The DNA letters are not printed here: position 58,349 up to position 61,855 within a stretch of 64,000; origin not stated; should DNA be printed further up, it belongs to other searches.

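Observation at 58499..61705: Orphan 1068-aa protein with an Mrr-like nuclease head and a huge helical-repeat body, no NTPase: candidate new single-gene defence system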

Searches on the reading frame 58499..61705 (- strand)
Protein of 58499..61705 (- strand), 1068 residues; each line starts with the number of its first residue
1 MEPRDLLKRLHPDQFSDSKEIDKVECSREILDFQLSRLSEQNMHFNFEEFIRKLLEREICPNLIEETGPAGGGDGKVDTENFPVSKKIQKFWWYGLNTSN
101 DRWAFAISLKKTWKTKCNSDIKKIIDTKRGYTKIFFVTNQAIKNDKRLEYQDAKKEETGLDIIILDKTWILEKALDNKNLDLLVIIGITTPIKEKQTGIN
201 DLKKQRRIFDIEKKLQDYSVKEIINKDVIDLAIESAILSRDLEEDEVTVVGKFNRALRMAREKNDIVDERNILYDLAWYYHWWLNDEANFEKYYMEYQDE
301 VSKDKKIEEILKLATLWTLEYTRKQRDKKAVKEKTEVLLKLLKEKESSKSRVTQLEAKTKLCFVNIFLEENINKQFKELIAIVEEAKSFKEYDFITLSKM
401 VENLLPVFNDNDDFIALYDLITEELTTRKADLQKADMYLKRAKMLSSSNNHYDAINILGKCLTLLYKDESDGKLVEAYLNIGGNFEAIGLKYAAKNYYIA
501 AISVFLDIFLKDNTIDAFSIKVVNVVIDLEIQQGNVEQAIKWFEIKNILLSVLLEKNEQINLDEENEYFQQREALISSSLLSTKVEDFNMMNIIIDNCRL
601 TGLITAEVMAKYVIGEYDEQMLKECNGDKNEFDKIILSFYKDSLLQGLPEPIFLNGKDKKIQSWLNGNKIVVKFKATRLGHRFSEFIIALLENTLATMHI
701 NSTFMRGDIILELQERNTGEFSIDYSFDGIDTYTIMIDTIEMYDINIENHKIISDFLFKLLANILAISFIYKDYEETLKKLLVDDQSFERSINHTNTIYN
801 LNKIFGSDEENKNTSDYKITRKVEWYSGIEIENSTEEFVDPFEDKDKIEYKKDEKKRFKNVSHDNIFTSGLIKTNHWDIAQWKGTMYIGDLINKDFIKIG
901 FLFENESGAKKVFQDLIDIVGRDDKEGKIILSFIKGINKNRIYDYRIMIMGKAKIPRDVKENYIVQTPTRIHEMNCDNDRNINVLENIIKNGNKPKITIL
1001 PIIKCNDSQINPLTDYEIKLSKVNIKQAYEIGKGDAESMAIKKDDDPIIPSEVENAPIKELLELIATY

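Call 3: search_protein_families(library=pfam, proteins=[window:58499-61705:-], max_evalue=1)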
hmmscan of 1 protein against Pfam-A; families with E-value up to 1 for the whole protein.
window:58499-61705:- (1068 aa): 0 families

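Call 4: search_protein_families(library=padloc, proteins=[window:58499-61705:-], max_evalue=1)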
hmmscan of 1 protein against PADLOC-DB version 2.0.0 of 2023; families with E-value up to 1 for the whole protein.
window:58499-61705:- (1068 aa): 0 families

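Call 5: search_protein_families(library=ncbifam, proteins=[window:58499-61705:-], max_evalue=1)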
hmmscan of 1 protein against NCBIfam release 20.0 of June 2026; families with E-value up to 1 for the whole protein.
window:58499-61705:- (1068 aa): 0 families

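Call 6: find_homologous_proteins(query=window:58499-61705:-, max_evalue=0.001)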
Query window:58499-61705:- (1068 aa): 131 proteins with E <= 0.001 among 8000 candidates; the best 120 are listed.
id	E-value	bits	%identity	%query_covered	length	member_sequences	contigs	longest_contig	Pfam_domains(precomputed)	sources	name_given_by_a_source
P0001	0.0e+0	2349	100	100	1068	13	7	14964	-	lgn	-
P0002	0.0e+0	1623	67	100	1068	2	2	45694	-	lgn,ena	-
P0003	0.0e+0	1611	67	100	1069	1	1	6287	-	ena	-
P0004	0.0e+0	1603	66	100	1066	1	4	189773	-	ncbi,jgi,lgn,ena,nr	ncbi:MAG: hypothetical protein HFJ53_00940 [Clostridia bacterium]|jgi:hypothetical protein|nr:hypoth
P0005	0.0e+0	1601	66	100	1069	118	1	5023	-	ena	-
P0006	0.0e+0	1600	66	100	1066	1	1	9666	-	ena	-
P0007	0.0e+0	1598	66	100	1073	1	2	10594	-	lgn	-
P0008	0.0e+0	1592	67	100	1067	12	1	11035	-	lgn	-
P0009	0.0e+0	1591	65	100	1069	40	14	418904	-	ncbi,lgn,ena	-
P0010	0.0e+0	1591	66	100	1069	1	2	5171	-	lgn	-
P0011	0.0e+0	1587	66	100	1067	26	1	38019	-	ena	-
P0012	0.0e+0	1585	65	100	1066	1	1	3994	-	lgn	-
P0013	0.0e+0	1585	65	100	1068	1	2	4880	-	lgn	-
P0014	0.0e+0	1578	65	100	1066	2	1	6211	-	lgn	-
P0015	0.0e+0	1564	67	97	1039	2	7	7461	-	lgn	-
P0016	0.0e+0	1564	65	99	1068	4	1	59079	-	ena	-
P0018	0.0e+0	1544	63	100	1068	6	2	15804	-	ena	-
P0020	0.0e+0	1492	62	100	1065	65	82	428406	-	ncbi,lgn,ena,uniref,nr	ncbi:hypothetical protein DXC47_02770 [Eubacterium sp. TF05-29]|uniref:hypothetical protein n=2 Tax=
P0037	0.0e+0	1332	57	100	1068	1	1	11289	-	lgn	-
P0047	0.0e+0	1049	48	99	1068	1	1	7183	-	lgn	-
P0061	3.0e-106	375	28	99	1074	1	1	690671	-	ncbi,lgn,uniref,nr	ncbi:hypothetical protein [Sphingobacterium psychroaquaticum]|uniref:Uncharacterized protein n=1 Tax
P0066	5.0e-104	368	29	99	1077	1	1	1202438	-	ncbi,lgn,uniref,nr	ncbi:hypothetical protein [Albibacterium bauzanense]|uniref:Uncharacterized protein n=1 Tax=Albibact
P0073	2.2e-102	362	27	99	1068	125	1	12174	-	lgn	-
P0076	1.5e-101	359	25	99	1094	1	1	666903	-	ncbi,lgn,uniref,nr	ncbi:hypothetical protein [Bradyrhizobium sp. SZCCHNRI1029]|uniref:hypothetical protein n=1 Tax=Brad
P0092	3.3e-97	345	27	100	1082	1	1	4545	-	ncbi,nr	ncbi:MAG: hypothetical protein Q8N08_07335 [Methanobacteriaceae archaeon]|nr:hypothetical protein [M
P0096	1.2e-95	340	28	100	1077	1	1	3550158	-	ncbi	ncbi:MAG: hypothetical protein QM786_10060 [Breznakibacter sp.]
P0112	1.0e-85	307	25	96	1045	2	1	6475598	-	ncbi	ncbi:hypothetical protein [Mesorhizobium amorphae]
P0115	1.8e-83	299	24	99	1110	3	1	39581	-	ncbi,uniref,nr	ncbi:hypothetical protein EN780_02105 [Mesorhizobium sp. M4B.F.Ca.ET.089.01.1.1]|uniref:hypothetical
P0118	2.2e-82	296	27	93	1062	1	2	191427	-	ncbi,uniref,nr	ncbi:hypothetical protein ACFQ3R_00215 [Mesonia ostreae]|uniref:Tetratricopeptide repeat protein n=1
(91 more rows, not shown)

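Call 7: search_solved_structures(query=window:58499-61705:-, max_evalue=10)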
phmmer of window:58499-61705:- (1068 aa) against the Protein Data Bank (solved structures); distinct sequences matched with E-value up to 10: 0.

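Call 13: search_solved_structures(query=A2, max_evalue=10, show_alignments=3)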
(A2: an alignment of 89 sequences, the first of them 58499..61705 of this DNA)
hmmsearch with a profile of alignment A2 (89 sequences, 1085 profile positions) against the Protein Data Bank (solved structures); distinct sequences matched with E-value up to 10: 5.
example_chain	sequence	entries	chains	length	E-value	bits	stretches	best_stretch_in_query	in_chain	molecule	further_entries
9qqu_A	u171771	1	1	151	0.035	15.4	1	396-482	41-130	Stress-induced-phosphoprotein 1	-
7ood_f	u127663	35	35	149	0.11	13.8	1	848-934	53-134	50S ribosomal protein L9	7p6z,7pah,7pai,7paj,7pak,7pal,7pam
8j07_d3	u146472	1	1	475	0.19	13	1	360-524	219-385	Tetratricopeptide repeat protein 29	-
2n8i_A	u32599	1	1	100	0.19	12.9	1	440-506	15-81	Designed Protein DA05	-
6mr3_A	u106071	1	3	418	0.77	11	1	348-410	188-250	Putative competence-damage inducible protein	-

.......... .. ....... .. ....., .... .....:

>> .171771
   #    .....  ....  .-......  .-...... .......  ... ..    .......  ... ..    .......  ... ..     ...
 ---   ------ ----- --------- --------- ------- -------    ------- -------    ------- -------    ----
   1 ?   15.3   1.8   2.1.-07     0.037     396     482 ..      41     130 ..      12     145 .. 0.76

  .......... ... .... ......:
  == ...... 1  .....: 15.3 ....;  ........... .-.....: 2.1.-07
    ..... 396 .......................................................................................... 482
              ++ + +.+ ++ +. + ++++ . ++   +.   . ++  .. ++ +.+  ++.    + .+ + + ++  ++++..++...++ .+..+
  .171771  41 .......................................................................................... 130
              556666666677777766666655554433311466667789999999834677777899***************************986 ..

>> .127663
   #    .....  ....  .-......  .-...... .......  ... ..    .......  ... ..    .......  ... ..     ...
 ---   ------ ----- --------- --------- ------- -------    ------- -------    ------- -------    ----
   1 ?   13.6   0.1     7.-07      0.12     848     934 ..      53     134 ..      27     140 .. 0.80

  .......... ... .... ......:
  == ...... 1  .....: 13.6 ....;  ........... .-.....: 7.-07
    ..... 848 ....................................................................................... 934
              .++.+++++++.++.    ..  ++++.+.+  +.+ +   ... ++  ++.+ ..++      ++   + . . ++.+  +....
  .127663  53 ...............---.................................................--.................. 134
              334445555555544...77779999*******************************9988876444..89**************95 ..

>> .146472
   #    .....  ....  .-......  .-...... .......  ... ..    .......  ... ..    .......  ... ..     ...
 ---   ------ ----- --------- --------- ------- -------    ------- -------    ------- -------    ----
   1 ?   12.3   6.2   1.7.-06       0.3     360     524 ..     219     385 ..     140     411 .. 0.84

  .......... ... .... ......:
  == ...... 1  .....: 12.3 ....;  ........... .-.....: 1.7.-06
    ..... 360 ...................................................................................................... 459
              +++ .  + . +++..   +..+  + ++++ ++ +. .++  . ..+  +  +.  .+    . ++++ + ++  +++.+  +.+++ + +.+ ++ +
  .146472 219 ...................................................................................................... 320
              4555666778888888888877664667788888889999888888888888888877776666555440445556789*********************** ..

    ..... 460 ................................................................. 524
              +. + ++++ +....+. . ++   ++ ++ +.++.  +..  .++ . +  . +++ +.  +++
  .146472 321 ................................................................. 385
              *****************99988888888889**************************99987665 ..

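Call 16: find_encoding_contigs(protein=P0020, flank=10000, max_places=4)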
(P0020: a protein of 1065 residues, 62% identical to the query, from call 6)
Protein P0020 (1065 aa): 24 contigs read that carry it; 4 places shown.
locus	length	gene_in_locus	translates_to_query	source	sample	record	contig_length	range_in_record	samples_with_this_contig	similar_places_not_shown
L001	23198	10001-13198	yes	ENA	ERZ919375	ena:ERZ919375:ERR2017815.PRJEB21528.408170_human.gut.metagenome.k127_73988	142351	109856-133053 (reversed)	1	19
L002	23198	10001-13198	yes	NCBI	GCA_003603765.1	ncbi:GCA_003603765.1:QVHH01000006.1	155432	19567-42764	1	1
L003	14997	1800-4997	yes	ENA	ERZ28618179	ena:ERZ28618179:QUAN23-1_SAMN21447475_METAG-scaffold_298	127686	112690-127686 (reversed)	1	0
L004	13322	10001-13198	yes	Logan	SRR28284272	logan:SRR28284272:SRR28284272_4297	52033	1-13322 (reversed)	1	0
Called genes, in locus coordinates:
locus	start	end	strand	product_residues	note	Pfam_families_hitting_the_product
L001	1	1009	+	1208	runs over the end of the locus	PF00092:VWA, PF13519:VWA_2 (weak)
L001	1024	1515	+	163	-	PF10502:Peptidase_S26 (weak)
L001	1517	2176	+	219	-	-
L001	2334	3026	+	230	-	-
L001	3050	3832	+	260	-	-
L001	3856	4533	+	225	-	-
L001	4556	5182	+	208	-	PF12389:Peptidase_M73 (weak)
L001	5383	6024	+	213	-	-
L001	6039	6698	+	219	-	-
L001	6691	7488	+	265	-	-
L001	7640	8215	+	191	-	PF03729:DUF308 (faint)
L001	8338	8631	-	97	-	PF14690:Zn_ribbon_ISL3 (weak)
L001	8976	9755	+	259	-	-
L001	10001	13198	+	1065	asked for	-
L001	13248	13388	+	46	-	-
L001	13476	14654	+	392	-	PF12728:HTH_17 (weak), PF02481:DNA_processg_A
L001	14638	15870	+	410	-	-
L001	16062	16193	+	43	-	-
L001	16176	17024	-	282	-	-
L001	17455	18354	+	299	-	PF01370:Epimerase, PF04321:RmlD_sub_bind (weak), PF05368:NmrA (faint), PF16363:GDP_Man_Dehyd (faint)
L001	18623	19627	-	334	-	PF03460:NIR_SIR_ferr, PF01077:NIR_SIR, PF00037:Fer4 (weak), PF12797:Fer4_2 (weak), PF12837:Fer4_6 (weak), PF12838:Fer4_7 (weak), PF13237:Fer4_10 (weak), PF14697:Fer4_21 (weak)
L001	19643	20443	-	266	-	PF00175:NAD_binding_1, PF10418:DHODB_Fe-S_bind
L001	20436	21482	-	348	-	PF13183:Fer4_8 (faint), PF00037:Fer4 (faint), PF12838:Fer4_7 (weak), PF17179:Fer4_22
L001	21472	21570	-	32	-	-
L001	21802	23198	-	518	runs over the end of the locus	-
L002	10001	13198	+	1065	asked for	-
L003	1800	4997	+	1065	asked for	-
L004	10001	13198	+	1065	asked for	-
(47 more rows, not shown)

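Call 17: find_encoding_contigs(protein=P0009, flank=10000, max_places=3)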
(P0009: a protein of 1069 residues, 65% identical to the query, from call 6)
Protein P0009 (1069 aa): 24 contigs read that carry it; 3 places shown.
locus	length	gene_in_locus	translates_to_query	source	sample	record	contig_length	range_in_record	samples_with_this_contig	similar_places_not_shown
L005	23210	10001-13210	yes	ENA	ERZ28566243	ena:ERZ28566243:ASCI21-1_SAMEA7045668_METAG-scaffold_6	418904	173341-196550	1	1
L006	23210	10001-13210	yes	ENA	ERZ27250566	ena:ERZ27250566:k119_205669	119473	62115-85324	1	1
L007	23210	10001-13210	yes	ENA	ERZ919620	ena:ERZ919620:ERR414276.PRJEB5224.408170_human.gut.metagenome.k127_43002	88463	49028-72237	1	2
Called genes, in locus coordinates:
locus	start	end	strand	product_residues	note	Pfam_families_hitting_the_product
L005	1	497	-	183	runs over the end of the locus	PF03641:Lysine_decarbox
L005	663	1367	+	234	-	PF02224:Cytidylate_kin, PF13189:Cytidylate_kin2 (weak)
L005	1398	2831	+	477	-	PF21377:MurD_N (faint), PF21799:MurD-like_N (weak), PF08245:Mur_ligase_M, PF02875:Mur_ligase_C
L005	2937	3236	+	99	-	-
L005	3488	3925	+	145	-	PF00571:CBS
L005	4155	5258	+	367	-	PF01594:AI-2E_transport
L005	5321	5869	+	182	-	PF21537:DUF1980_C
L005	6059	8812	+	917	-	PF07517:SecA_DEAD, PF00270:DEAD, PF01043:SecA_PP_bind, PF21090:P-loop_SecA, PF07516:SecA_SW, PF02810:SEC-C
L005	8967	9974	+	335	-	PF13310:Virulence_RhuM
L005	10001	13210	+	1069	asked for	-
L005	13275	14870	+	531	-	PF00929:RNase_T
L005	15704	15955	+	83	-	-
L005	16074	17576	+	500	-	PF00817:IMS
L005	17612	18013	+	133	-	-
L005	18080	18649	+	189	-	PF14278:TetR_C_8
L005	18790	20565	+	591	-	PF06100:MCRA, PF13450:NAD_binding_8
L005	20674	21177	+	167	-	-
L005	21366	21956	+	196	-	-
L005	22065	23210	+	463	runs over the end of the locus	PF03062:MBOAT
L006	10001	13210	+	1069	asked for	-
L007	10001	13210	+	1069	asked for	-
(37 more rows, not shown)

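Call 19: find_encoding_contigs(protein=P0061, flank=10000, max_places=2)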
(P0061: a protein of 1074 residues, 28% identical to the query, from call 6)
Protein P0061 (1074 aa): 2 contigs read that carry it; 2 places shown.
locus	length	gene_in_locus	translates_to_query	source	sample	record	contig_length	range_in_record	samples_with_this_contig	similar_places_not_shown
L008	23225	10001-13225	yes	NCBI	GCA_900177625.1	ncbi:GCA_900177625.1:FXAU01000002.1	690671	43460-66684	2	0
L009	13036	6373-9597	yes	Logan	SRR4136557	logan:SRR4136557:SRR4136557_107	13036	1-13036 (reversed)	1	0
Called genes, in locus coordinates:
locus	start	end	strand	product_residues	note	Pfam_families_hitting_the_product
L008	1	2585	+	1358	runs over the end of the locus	-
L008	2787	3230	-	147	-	PF00903:Glyoxalase, PF22677:Ble-like_N (weak)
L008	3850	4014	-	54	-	-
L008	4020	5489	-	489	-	PF00239:Resolvase, PF07508:Recombinase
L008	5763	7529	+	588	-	-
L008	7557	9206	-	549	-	-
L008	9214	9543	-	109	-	-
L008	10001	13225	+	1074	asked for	-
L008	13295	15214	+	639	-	PF13175:AAA_15 (faint), PF13304:AAA_21 (weak)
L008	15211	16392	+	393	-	-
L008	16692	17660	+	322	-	-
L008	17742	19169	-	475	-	PF00392:GntR, PF12897:Asp_aminotransf (faint)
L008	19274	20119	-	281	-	PF00702:Hydrolase (faint), PF05116:S6PP (faint), PF08282:Hydrolase_3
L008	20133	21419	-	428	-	PF00202:Aminotran_3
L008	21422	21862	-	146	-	-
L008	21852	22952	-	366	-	PF00266:Aminotran_5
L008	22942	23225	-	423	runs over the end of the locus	PF00860:Xan_ur_permease (faint), PF03594:BenE, PF16983:MFS_MOT1 (faint)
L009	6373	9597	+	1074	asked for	-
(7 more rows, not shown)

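Call 20: find_encoding_contigs(protein=P0076, flank=10000, max_places=2)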
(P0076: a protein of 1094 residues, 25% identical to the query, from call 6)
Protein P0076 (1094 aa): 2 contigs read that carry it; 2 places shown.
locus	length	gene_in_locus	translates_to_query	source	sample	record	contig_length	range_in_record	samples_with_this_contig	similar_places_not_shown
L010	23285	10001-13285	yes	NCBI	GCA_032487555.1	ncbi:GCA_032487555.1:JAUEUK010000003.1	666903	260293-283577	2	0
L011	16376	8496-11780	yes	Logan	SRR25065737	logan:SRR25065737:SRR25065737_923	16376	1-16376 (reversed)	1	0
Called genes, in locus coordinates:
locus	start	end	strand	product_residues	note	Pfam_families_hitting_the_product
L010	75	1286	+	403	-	PF03453:MoeA_N, PF00994:MoCF_biosynth, PF03454:MoeA_C (weak)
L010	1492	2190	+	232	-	PF01726:LexA_DNA_bind, PF00717:Peptidase_S24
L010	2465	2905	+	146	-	-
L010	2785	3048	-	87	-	-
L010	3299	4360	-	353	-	PF03772:Competence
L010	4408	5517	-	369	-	PF00589:Phage_integrase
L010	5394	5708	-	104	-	PF12728:HTH_17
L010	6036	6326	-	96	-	PF02534:T4SS-DNA_transf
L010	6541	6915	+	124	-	-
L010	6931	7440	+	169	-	PF22522:DUF6998 (faint)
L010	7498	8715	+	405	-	PF08808:RES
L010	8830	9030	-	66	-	PF11272:DUF3072 (weak)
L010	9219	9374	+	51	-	-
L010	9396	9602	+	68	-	-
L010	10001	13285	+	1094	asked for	-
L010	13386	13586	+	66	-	-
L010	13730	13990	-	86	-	-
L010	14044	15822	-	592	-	PF02810:SEC-C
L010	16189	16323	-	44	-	-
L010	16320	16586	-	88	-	-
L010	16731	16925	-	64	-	-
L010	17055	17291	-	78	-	PF13560:HTH_31, PF01381:HTH_3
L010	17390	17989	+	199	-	-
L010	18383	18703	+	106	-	-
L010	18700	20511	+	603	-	PF10412:TrwB_AAD_bind, PF02534:T4SS-DNA_transf, PF12696:TraG-D_C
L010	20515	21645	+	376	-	PF08751:TrwC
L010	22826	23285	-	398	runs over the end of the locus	-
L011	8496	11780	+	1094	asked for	-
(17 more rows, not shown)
